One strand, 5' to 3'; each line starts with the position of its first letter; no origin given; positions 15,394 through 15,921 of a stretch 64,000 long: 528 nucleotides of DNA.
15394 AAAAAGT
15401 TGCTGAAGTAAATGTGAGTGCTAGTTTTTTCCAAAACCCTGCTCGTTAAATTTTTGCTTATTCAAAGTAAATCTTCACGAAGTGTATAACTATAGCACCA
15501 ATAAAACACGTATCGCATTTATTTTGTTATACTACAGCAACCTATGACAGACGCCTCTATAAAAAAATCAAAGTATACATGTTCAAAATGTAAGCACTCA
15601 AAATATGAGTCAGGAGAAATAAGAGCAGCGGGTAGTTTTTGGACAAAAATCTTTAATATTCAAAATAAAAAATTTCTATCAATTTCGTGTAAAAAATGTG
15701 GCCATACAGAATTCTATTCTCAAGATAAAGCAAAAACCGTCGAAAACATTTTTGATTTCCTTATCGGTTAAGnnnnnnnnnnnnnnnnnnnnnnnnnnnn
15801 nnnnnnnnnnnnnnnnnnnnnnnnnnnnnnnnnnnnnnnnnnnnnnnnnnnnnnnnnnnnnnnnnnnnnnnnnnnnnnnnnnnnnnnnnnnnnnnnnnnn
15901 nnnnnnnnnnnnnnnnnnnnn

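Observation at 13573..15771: tRNA-Leu-adjacent AT-rich pair: minimal UvrD-like SF1 helicase plus Zn-ribbon protein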

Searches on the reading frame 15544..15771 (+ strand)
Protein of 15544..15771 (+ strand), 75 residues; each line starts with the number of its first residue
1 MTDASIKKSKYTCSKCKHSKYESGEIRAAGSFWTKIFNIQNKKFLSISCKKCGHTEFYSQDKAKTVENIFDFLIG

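Call 4: search_protein_families(library=pfam, proteins=[window:15544-15771:+], max_evalue=0.01)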
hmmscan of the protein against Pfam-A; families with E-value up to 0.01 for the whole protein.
window:15544-15771:+ (75 aa): 4 families
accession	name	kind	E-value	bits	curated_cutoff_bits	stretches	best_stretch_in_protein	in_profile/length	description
PF09855.14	Zn_ribbon_13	-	4.8e-25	87.9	23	1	12-75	1-63/63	Nucleic-acid-binding protein containing Zn-ribbon domain (DUF2082)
PF13695.12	Zn_ribbon_3CxxC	-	6.9e-05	23.8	23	1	9-70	4-61/100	Zinc-binding domain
PF23145.1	Zf_2nd_IFT121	-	0.0044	17.1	25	0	8-23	14-29/45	IFT121, second zinc finger domain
PF13248.11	Zn_ribbon_3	-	0.0095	15.8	27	0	10-20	2-11/26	zinc-ribbon domain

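Call 5: search_protein_families(library=padloc, proteins=[window:15544-15771:+], max_evalue=0.01)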
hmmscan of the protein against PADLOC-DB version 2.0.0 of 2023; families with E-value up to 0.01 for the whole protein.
window:15544-15771:+ (75 aa): 0 families

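Call 6: search_protein_families(library=ncbifam, proteins=[window:15544-15771:+], max_evalue=0.01)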
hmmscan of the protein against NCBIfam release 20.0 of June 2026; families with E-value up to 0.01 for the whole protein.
window:15544-15771:+ (75 aa): 2 families
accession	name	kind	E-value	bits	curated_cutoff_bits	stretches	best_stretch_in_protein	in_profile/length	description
NF047912.1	ECs_2282_CxxC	subfamily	1.1e-05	25.3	37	1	46-69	2-25/60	ECs_2282 family putative zinc-binding protein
NF001669.0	PRK00432.1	equivalog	0.0067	16.4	54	0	47-59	44-56/58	30S ribosomal protein S27ae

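Call 17: list_cluster_members(proteins=[P0001, window:15544-15768:+, window:17443-18915:+, window:12964-13479:-, window:15773-16222:-])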
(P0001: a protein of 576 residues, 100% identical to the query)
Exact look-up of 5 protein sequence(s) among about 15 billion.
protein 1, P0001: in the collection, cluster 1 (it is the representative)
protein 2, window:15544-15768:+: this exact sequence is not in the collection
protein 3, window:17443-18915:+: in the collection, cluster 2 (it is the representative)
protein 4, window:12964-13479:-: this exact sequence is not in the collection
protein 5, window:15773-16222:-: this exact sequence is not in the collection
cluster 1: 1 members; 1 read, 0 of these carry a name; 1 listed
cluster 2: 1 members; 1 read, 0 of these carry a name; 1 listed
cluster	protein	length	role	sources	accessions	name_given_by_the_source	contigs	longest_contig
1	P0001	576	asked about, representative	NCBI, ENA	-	-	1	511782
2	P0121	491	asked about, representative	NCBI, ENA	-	-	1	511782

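Call 28: find_homologous_proteins(query=window:15544-15768:+)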
Query window:15544-15768:+ (75 aa): 1 proteins with E <= 0.001 among 1 candidates.
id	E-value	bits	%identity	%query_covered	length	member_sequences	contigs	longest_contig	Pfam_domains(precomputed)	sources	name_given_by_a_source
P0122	2.9e-24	102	67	89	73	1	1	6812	PF09855.15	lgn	-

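Call 29: find_encoding_contigs(protein=P0122, flank=6000)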
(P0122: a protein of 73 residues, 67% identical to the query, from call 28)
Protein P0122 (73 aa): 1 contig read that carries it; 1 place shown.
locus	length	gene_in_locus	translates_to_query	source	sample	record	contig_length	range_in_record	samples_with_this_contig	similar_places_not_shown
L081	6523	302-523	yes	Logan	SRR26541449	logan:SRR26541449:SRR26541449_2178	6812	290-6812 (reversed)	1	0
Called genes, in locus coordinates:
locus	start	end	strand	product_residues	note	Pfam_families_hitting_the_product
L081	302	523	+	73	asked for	PF09855:Zn_ribbon_13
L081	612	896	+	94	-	-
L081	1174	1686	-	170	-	-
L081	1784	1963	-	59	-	-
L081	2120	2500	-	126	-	-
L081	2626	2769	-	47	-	PF13783:DUF4177 (weak)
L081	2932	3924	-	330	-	PF02661:Fic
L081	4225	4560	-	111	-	PF14018:DUF4234 (weak)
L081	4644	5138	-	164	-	PF01121:CoaE (faint), PF01712:dNK (weak), PF13189:Cytidylate_kin2, PF13207:AAA_17, PF13238:AAA_18, PF13521:AAA_28 (weak), PF13671:AAA_33 (weak)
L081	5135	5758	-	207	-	PF00300:His_Phos_1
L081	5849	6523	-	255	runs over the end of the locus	PF00753:Lactamase_B, PF23023:Anti-Pycsar_Apyc1 (weak), PF13483:Lactamase_B_3 (weak), PF12706:Lactamase_B_2, PF16661:Lactamase_B_6 (weak)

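Call 33: search_protein_families(library=phrogs, proteins=[window:15544-15768:+], max_evalue=0.001)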
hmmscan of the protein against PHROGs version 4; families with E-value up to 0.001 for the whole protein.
window:15544-15768:+ (75 aa): 0 families

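Call 44: search_protein_representatives(protein=window:15544-15768:+)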
Query: 75 residues. Proteins with E-value up to 0.001 (for the whole library): 425; up to 1e-10: 69; up to 1e-30: 0. The best 150 are listed.
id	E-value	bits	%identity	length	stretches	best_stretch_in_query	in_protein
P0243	3.7e-18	81.0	52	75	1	7-73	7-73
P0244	2.2e-16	75.4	52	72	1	10-74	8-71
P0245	7.0e-16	73.8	56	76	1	17-73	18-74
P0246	9.4e-16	73.4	48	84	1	7-74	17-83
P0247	1.1e-15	73.2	50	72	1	10-75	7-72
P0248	1.2e-15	73.1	46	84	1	7-75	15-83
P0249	4.8e-15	71.2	45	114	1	7-74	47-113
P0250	4.9e-15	71.1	45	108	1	8-74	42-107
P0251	1.3e-14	69.8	47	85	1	7-75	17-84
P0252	1.4e-14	69.7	46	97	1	6-73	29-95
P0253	1.4e-14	69.7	28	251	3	9-68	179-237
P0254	3.4e-14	68.5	48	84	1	9-74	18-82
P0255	1.2e-13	66.8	45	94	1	9-74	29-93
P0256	1.3e-13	66.6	48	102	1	9-64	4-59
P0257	1.8e-13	66.2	44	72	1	10-73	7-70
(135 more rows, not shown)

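Call 49: find_related_loci(query=A5, collection=metagenome_contigs, flank=6000)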
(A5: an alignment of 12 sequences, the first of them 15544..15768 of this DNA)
Query A5 (75 aa) in metagenome_contigs; peptide patterns used: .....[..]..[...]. (x = any residue, [..] = any of these).
600 stretches matched a pattern (row limit reached: there are more); 401 encode a relative of the query (tblastn E <= 1e-3); the best 80 are kept; 80 distinct loci.
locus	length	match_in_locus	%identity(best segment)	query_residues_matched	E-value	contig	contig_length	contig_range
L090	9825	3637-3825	52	11-73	6e-23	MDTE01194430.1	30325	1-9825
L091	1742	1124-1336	48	5-75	5e-22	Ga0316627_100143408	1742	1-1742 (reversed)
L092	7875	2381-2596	42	1-73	2e-21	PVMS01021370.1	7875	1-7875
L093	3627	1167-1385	45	1-73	2e-21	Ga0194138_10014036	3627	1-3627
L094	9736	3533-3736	45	5-73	4e-21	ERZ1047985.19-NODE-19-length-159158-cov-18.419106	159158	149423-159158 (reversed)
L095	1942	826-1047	47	1-75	3e-21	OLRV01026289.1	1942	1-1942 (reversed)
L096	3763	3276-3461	57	11-73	7e-21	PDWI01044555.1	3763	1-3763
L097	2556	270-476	48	5-73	1e-20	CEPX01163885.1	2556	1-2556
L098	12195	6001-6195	54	11-74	2e-20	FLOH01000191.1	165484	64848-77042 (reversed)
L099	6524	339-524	52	11-73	2e-20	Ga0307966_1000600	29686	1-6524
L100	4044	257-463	50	6-75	8e-20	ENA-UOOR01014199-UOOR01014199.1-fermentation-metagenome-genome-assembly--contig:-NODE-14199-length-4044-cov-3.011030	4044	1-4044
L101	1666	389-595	46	6-75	1e-19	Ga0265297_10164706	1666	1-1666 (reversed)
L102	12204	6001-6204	44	8-75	1e-19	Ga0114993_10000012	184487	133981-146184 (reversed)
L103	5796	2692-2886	49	11-75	2e-19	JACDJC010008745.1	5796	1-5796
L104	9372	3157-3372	44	3-75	2e-19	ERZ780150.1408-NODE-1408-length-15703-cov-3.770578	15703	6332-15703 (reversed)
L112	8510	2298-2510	44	4-75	6e-19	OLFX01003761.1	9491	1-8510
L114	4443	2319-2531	44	4-75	6e-19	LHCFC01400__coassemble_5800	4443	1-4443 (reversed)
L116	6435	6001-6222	47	2-75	8e-19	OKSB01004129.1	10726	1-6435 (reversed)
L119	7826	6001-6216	44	3-75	8e-19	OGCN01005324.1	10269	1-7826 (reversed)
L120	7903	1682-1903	47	2-75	8e-19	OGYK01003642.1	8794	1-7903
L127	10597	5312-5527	44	3-75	8e-19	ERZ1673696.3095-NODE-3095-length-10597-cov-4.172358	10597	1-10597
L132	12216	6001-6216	44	3-75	8e-19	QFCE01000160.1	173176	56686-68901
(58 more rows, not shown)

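Call 52: search_protein_families(library=pfam, proteins=[L132:6989-7612:-, L104:4849-5856:-, L127:4311-5213:-, L119:4035-5252:-, L116:4197-5207:+, L120:848-1213:-, L112:1186-2214:+, L114:2559-3167:+, L119:3462-3953:+, L119:6268-6780:-], max_evalue=0.0001)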
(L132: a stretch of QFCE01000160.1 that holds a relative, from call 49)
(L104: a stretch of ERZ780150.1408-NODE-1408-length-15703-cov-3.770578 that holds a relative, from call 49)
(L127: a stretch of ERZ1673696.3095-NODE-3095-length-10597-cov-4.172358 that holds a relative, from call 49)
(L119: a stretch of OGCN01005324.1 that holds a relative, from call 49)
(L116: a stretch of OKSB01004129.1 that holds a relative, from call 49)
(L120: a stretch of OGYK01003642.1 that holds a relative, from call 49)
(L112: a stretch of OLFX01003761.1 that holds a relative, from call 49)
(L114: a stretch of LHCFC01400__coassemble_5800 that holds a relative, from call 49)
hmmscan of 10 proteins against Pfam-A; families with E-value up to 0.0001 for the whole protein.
L132:6989-7612:- (208 aa): 0 families

L104:4849-5856:- (336 aa): 2 families
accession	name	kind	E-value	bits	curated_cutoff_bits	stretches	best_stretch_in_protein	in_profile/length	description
PF00005.33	ABC_tran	-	5.3e-34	118.2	25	1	43-193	2-136/137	ABC transporter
PF08352.17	oligo_HPY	-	3.2e-19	69.5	27.1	1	245-310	1-65/65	Oligopeptide/dipeptide transporter, C-terminal region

L127:4311-5213:- (301 aa): 2 families
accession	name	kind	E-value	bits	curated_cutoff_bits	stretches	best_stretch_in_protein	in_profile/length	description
PF22740.1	PapZ_C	-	8.9e-47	158.7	27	1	180-299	1-120/121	RapZ C-terminal domain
PF03668.21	RapZ-like_N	-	4.5e-40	137.4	25.4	1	15-171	1-154/158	RapZ-like N-terminal domain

L119:4035-5252:- (406 aa): 4 families
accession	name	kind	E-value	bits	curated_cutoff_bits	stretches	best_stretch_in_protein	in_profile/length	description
PF02650.20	HTH_WhiA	-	1.3e-29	102.9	27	1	317-399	1-83/84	WhiA C-terminal HTH domain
PF14527.11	LAGLIDADG_WhiA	-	3.7e-22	78.7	23.2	1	224-311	3-90/93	WhiA LAGLIDADG-like domain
PF14528.11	LAGLIDADG_3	-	5.1e-07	30.3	22.5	1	221-276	2-62/82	LAGLIDADG-like domain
PF10298.14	WhiA_N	-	9.9e-07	29.2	23.4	0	124-170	1-51/86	WhiA N-terminal LAGLIDADG-like domain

L116:4197-5207:+ (337 aa): 0 families

L120:848-1213:- (122 aa): 0 families

L112:1186-2214:+ (343 aa): 0 families

L114:2559-3167:+ (203 aa): 0 families

L119:3462-3953:+ (164 aa): 0 families

L119:6268-6780:- (171 aa): 1 family
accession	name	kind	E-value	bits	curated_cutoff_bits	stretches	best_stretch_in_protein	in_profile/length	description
PF12699.13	phiKZ_IP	-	3.1e-05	23.8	27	0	85-124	76-121/387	phiKZ-like phage internal head proteins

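Call 78: search_solved_structures(query=A4, max_evalue=1)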
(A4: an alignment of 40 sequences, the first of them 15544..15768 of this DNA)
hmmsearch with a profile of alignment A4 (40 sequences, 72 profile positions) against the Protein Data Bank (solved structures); distinct sequences matched with E-value up to 1: 17.
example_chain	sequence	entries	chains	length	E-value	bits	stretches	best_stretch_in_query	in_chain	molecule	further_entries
7uwj_C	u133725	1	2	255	0.03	17.4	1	33-60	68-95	Interleukin-17 receptor B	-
9mu7_L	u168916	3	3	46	0.036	17.2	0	45-63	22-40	DNA-directed RNA polymerase II subunit RPB12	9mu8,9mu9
7uwk_C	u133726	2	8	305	0.041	17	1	34-60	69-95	Interleukin-17 receptor B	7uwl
9fhl_Y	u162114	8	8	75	0.062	16.4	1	45-60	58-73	Small ribosomal subunit protein eS31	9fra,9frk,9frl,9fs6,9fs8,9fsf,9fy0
8hil_L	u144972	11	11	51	0.064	16.4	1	44-63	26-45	DNA-directed RNA polymerases II, IV and V subunit 12 | DNA-directed RNA polymerase II, IV and V subunit 12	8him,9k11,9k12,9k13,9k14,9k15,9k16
2k4x_A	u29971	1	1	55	0.079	16.1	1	45-62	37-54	30S ribosomal protein S27ae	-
7xmw_A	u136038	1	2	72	0.11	15.6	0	4-22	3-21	AcrVIA2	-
7wg3_I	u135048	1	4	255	0.16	15.1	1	32-60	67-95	IL17RB protein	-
1qyp_A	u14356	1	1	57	0.19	14.9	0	6-28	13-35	RNA POLYMERASE II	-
4ht4_A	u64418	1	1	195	0.23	14.6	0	27-55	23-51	Nicking enzyme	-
7eu0_L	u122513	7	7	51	0.24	14.5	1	45-63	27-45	DNA-directed RNA polymerases II, IV and V subunit 12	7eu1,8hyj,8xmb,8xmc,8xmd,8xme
1ffk_Z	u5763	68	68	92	0.37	13.9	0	7-41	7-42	RIBOSOMAL PROTEIN L44E | 50S ribosomal protein L44E | 50S RIBOSOMAL PROTEIN L44E LA, HLA, RIBOSOMAL PROTEIN L44E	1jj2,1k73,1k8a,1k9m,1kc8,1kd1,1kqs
8hkx_S27A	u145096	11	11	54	0.45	13.6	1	45-56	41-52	30S ribosomal protein S27ae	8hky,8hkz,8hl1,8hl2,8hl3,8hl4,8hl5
9eh1_L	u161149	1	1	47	0.61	13.2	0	45-63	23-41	RNA polymerase II subunit K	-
5x4z_L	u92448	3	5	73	0.65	13.1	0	43-67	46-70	RNA polymerase subunit, found in RNA polymerase complexes I, II, and III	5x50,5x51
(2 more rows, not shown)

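Call 81: predict_structure(alignment_id=A4)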
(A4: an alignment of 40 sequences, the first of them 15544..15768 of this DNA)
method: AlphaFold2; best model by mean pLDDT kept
length: 75 residues; sequences in the alignment: 40
mean_pLDDT: 63.0   pTM: 0.43
mean pLDDT of the five models: 63.0, 61.4, 60.7, 60.1, 58.8
residues with pLDDT >= 90: 0; 70-90: 27; 50-70: 37; < 50: 11
segments of 3 or more residues with pLDDT < 50: 1-5
pLDDT, mean of each block of 10 residues (from residue 1): 49 77 66 57 71 73 53 53
secondary structure, 60 per line:
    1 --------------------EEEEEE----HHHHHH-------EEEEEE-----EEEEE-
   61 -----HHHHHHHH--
elements in order: E21-26 H31-36 E44-49 E55-59 H66-73
